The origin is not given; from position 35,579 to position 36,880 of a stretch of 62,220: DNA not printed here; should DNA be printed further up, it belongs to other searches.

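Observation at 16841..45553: One ~330-aa C-terminal FG-GAP cassette is fused to five secreted proteins with unrelated heads (M14, M1, S8, C25, VCBS propeller)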

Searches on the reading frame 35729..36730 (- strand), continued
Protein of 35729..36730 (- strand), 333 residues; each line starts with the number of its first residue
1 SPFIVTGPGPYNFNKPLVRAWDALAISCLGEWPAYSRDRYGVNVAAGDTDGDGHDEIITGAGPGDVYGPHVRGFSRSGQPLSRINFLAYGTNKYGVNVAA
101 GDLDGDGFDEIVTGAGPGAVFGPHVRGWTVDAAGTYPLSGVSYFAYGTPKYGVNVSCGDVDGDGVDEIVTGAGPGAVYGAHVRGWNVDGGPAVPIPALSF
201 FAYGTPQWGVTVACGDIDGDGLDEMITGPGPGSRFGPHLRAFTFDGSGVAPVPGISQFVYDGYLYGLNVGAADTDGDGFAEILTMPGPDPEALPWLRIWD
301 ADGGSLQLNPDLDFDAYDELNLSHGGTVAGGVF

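Call 28: fold_search(model_id=the predicted structure, library=pdb)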
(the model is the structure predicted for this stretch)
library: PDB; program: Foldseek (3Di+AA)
matches with E <= 10: 999; with E <= 0.001: 79
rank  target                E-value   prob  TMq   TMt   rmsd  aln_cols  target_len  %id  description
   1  9oee_A                2.8e-07  1.00  0.56  0.31   7.5       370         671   18  S. griseus TUA bound UmbA4 complexes (released 2025-12-17)
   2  3wdz_A                2.7e-06  1.00  0.60  0.68   4.8       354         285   12  Crystal Structure of Keap1 in Complex with phosphorylated p62 (released 2013-09-04)
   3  8pjw_A                2.8e-06  1.00  0.58  0.67   5.2       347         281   14  Crystal structure of the computationally designed SAKe6FE protein (released 2024-07-10)
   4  7xm2                  3.2e-06  1.00  0.61  0.70   4.6       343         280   11  Crystal structure of Keap1 Kelch domain (residues 322-609) in complex with NXPZ-2 (released 2022-07-06)
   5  2bwm                  3.2e-06  1.00  0.48  0.42   8.5       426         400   13  1.8A CRYSTAL STRUCTURE OF of Psathyrella velutina LECTIN IN COMPLEX WITH METHYL 2-ACETAMIDO-1,2-DIDEOXY-1-SELENO-BETA-D- (released 2006-01-23)
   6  4ch9_A                7.1e-06  1.00  0.54  0.61   5.5       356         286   13  Crystal structure of the human KLHL3 Kelch domain in complex with a WNK4 peptide (released 2014-01-08)
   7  9l8q                  1.1e-05  1.00  0.56  0.66   5.3       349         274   12  Crystal Structures of Keap1-B4 complexes (released 2025-12-31)
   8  9ef2_A                1.2e-05  1.00  0.53  0.42   7.7       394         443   16  Cryo-EM structure of alpha5beta1 integrin in complex with NeoNectin candidate 2, open conformation (released 2025-06-18)
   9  4up4_B                1.2e-05  1.00  0.49  0.43   8.6       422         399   12  Structure of the recombinant lectin PVL from Psathyrella velutina in complex with GlcNAcb-D-1,3Galactoside (released 2015-01-28)
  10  4up4_A                1.5e-05  1.00  0.47  0.42   7.4       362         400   13  Structure of the recombinant lectin PVL from Psathyrella velutina in complex with GlcNAcb-D-1,3Galactoside (released 2015-01-28)
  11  9nab_B                2.0e-05  1.00  0.47  0.38   5.9       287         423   19  Cryo-EM structure of the alpha5beta1 integrin headpiece with OS2966 Fab (released 2025-07-23)
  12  5neu_A                2.3e-05  1.00  0.55  0.33   5.6       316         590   18  Localised Reconstruction of Integrin alpha V beta 6 bound to Foot and Mouth Disease Virus O1 Manisa - Pose B. (released 2017-06-21)
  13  9ind_A                2.8e-05  1.00  0.50  0.40   9.2       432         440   13  Integrin alpha-v beta-8 in complex with the Fab of 130H2 (released 2025-01-22)
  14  9p96_A                2.9e-05  1.00  0.51  0.32   6.0       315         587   14  CryoEM structure of the apo integrin alpha4beta7 (released 2025-09-24)
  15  4cag                  3.2e-05  1.00  0.32  0.20  14.8       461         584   14  Bacillus licheniformis Rhamnogalacturonan Lyase PL11 (released 2014-10-15)
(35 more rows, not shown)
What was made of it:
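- On FG-GAP/VCBS beta-propeller superfamily: Propellers dominate the Foldseek hits (call 28).
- On Integrin-type propeller: The best TM scores normalised to target length are to six-bladed Kelch (call 28).
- On Beta-propeller lectins (PVL, UmbA 6BP): 2bwm gives E 3.2e-6 and TMq 0.48 (call 28).
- Structural neighbours (call 28): the top Foldseek hit is the UmbA4 propeller (9oee_A, E 2.8e-7). Propellers are common protein-interaction scaffolds, as in integrin alpha and Kelch (call 28).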

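Call 31: search_protein_families(library=pfam, proteins=[L003:715-2223:+, L004:952-2997:+, L005:1936-3006:+, L007:1726-3006:+, L008:328-3003:+, L010:1651-3003:+, L012:1264-3000:+, L013:2455-3003:+, L014:751-3000:+, L018:1678-3000:+], max_evalue=0.0001)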
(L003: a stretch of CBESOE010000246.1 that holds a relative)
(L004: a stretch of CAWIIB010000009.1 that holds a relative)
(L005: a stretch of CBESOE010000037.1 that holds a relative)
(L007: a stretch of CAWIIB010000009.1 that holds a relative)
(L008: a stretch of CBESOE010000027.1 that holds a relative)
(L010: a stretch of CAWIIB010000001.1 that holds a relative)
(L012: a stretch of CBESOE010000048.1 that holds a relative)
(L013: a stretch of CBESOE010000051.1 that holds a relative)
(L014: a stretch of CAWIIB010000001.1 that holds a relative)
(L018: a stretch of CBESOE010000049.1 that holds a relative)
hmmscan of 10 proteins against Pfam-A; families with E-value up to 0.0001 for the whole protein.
L003:715-2223:+ (503 aa): 2 families
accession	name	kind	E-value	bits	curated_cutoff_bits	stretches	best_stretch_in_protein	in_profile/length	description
PF13365.12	Trypsin_2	-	2.7e-05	25.4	27.6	1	283-446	2-143/144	Trypsin-like peptidase domain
PF00089.32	Trypsin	-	4.7e-05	23.7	20.6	0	270-458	14-204/220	Trypsin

L004:952-2997:+ (682 aa): 1 family
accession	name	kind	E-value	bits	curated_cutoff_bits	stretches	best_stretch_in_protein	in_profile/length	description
PF02369.22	Big_1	-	7e-06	26.5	34.9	1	453-515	10-70/93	Bacterial Ig-like domain (group 1)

L005:1936-3006:+ (357 aa): 1 family
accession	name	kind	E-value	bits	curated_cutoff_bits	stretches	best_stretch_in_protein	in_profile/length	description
PF13088.12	BNR_2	-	1.2e-11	44.9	31.4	1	105-273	53-226/277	BNR repeat-like domain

L007:1726-3006:+ (427 aa): 2 families
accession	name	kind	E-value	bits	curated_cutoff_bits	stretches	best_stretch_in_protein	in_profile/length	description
PF13229.12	Beta_helix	-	8.6e-13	48.6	25.9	1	128-277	21-146/158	Right handed beta helix region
PF02415.23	Chlam_PMP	-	3.4e-05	24.1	20.6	0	258-275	1-18/19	Chlamydia polymorphic membrane protein (Chlamydia_PMP) repeat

L008:328-3003:+ (892 aa): 3 families
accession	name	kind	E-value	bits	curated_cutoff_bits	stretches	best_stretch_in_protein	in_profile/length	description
PF01364.23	Peptidase_C25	-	5.8e-51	174.3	23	1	240-596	2-372/374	Peptidase family C25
PF08126.16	Propeptide_C25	-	5.5e-09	35.9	22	1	42-192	24-171/205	Propeptide_C25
PF19190.6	BACON_2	-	8.9e-05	22.8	25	1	629-691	21-81/94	Viral BACON domain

L010:1651-3003:+ (451 aa): 1 family
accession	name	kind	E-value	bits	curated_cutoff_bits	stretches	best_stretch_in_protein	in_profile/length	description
PF03415.19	Peptidase_C11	-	4.9e-22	79.4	25.8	1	122-375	28-284/359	Clostripain family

L012:1264-3000:+ (579 aa): 2 families
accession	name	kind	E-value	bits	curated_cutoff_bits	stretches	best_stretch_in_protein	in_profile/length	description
PF01364.23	Peptidase_C25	-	1.6e-56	192.6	23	1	247-569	2-374/374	Peptidase family C25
PF08126.16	Propeptide_C25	-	6.2e-27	94.5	22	1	35-226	7-202/205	Propeptide_C25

L013:2455-3003:+ (183 aa): 0 families

L014:751-3000:+ (750 aa): 1 family
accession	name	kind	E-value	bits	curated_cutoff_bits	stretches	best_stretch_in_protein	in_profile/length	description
PF04015.17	DUF362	-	1e-12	49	24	1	584-682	102-199/200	Domain of unknown function (DUF362)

L018:1678-3000:+ (441 aa): 1 family
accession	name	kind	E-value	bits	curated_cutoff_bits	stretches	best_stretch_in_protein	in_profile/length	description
PF07603.17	Lcl_C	-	2.4e-42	144.4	34.9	2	260-363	1-91/117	Lcl C-terminal domain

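Call 36: search_protein_representatives(alignment_id=A1)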
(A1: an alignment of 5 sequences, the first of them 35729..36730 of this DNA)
Query: 5 sequences, 333 profile positions. Proteins with E-value up to 0.001 (for the whole library): 17446; up to 1e-10: 7973; up to 1e-30: 1937. The best 150 are listed.
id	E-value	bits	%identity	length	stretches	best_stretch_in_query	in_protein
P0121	1.9e-189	645.4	-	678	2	2-236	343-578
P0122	3.0e-172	588.8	-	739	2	2-222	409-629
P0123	3.5e-167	572.2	-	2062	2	2-262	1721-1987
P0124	2.8e-164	562.6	-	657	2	79-276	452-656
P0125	6.2e-164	561.5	-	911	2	81-273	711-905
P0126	8.0e-163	557.8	-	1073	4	4-248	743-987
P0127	1.0e-162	557.5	-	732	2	78-271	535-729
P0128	6.6e-162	554.8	-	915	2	2-199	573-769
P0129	2.2e-161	553.1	-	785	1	2-333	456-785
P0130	1.4e-160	550.5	-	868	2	2-208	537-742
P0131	6.0e-160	548.4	-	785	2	2-248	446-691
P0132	2.1e-157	540.1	-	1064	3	2-215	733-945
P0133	1.6e-156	537.1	-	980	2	84-272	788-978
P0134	7.4e-155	531.7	-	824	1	2-333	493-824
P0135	1.3e-154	530.9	-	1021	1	2-332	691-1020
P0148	7.6e-147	505.3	-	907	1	2-333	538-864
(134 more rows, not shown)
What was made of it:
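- Discrete family: profile hits in the 1.84-billion-protein library number 1,937 at E<=1e-30 (call 36).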

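Call 40: search_protein_families(library=pfam, alignment_id=A2, max_evalue=0.00001)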
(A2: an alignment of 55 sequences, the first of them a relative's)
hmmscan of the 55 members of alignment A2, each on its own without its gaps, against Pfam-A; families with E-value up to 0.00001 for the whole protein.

A. member 1, P0121 (678 aa): 4 families
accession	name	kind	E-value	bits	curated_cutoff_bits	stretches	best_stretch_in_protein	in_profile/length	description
PF09134.16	Invasin_D3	-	8.3e-17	62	33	1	242-337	1-96/98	Invasin, domain 3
PF01839.29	FG-GAP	-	1.5e-16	60.3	22.1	0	382-409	2-27/37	FG-GAP repeat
PF13517.12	FG-GAP_3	-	1e-15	58.5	26.9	1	558-626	1-60/61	FG-GAP-like repeat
PF00041.27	fn3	-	1.8e-06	28.5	25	0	45-115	15-79/84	Fibronectin type III domain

B. families by the number of members that match (of 55 scanned): 43 families (the first 25 are shown)
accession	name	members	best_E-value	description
PF01839.29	FG-GAP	55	3.9e-66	FG-GAP repeat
PF13517.12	FG-GAP_3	52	4.3e-104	FG-GAP-like repeat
PF25292.1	Beta-prop_CGLA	19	4.3e-09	Lambda-carrageenase beta-propeller domain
PF13229.12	Beta_helix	9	1.5e-24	Right handed beta helix region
PF05048.19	NosD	8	4.9e-24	Periplasmic copper-binding protein (NosD)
PF01364.23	Peptidase_C25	5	1.4e-59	Peptidase family C25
PF08126.16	Propeptide_C25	4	3.5e-27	Propeptide_C25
PF19190.6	BACON_2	3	7.3e-23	Viral BACON domain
PF14312.12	FG-GAP_2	2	6.8e-58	FG-GAP repeat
PF15902.12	Sortilin-Vps10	2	7.6e-25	Sortilin, neurotensin receptor 3,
PF13620.12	CarboxypepD_reg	2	9.7e-22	Carboxypeptidase regulatory-like domain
PF07593.17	UnbV_ASPIC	2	1.4e-16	ASPIC and UnbV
PF02415.23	Chlam_PMP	2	1.1e-14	Chlamydia polymorphic membrane protein (Chlamydia_PMP) repeat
PF13088.12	BNR_2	2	1.7e-12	BNR repeat-like domain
PF00246.29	Peptidase_M14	1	7.7e-64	Zinc carboxypeptidase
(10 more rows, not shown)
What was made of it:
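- On FG-GAP/VCBS beta-propeller superfamily: All 55 sampled relatives match PF01839 (call 40).
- Heads are structurally and functionally unrelated and include non-enzymes, so a common intramolecular partner is unlikely (calls 31, 40).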

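Call 49: search_protein_families(library=ncbifam, proteins=[window:35729-36730:-], max_evalue=10)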
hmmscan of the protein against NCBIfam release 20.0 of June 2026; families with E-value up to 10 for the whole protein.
window:35729-36730:- (333 aa): 0 families

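Call 55: search_solved_structures(query=A1, max_evalue=10)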
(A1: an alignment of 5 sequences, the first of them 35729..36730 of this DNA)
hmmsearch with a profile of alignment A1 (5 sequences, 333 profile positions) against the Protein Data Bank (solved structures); distinct sequences matched with E-value up to 10: 56.
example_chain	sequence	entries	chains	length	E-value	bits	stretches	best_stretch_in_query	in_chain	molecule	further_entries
3v4p_A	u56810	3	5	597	0.00039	23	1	40-220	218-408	Integrin alpha-4 | Integrin alpha4 subunit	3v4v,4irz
9p95_A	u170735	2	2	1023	0.0009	21.8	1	41-220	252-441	Integrin alpha-4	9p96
9ind_A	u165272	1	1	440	0.0012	21.4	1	67-172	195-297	Integrin alpha-V heavy chain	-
5nem_A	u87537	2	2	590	0.0021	20.6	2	67-227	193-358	Integrin alpha-V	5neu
5ner_A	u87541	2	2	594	0.0022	20.5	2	67-227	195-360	Integrin alpha-V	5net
8tcg_A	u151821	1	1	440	0.0023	20.5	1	67-229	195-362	Integrin alpha-V heavy chain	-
8tcf_A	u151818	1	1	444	0.0024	20.4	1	67-229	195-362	Integrin alpha-V heavy chain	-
4um9_A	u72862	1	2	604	0.0025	20.3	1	67-227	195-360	Integrin alpha-V heavy chain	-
9cz7_A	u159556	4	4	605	0.0025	20.3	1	67-227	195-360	Integrin alpha-V heavy chain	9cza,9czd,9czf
8ij5_E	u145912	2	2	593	0.003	20.1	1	67-172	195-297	Integrin alpha-V heavy chain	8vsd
4um8_A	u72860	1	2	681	0.0032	20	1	67-172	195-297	INTEGRIN ALPHA-V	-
8w30_A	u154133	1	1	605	0.0033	19.9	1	67-172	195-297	Integrin alpha-V heavy chain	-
8oxz_P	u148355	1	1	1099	0.0034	19.9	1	33-115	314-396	Integrin subunit alpha 5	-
4wk4_A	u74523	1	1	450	0.0041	19.6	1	32-173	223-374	Integrin alpha-5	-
4wjk_A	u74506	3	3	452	0.0043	19.6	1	31-174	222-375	Integrin alpha-5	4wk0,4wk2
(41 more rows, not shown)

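Call 60: find_encoding_contigs(protein=P0129, flank=8000, max_places=2)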
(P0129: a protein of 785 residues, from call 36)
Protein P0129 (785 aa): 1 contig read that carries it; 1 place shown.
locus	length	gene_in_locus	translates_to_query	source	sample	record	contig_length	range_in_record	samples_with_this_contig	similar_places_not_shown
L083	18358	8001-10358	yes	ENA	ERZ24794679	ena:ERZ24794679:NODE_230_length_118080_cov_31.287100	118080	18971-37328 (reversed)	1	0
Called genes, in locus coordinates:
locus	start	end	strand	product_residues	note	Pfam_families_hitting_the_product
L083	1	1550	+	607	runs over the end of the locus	PF01839:FG-GAP (faint), PF13517:FG-GAP_3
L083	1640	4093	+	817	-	PF01839:FG-GAP (faint), PF13517:FG-GAP_3, PF25292:Beta-prop_CGLA (faint), PF13517:FG-GAP_3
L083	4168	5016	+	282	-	PF01545:Cation_efflux, PF16916:ZT_dimer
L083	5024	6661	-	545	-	PF13229:Beta_helix (weak), PF02415:Chlam_PMP (faint), PF05048:NosD, PF13229:Beta_helix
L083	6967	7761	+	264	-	-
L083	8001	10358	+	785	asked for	PF00246:Peptidase_M14, PF24827:AstE_AspA_cat (weak), PF01839:FG-GAP (faint), PF13517:FG-GAP_3 (faint), PF25292:Beta-prop_CGLA (faint), PF13620:CarboxypepD_reg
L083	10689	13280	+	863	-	PF00082:Peptidase_S8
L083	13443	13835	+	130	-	PF00355:Rieske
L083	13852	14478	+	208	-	PF09990:DUF2231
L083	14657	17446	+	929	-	PF17900:Peptidase_M1_N, PF01839:FG-GAP (faint), PF13517:FG-GAP_3 (faint), PF01433:Peptidase_M1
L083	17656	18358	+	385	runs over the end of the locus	PF13472:Lipase_GDSL_2 (weak)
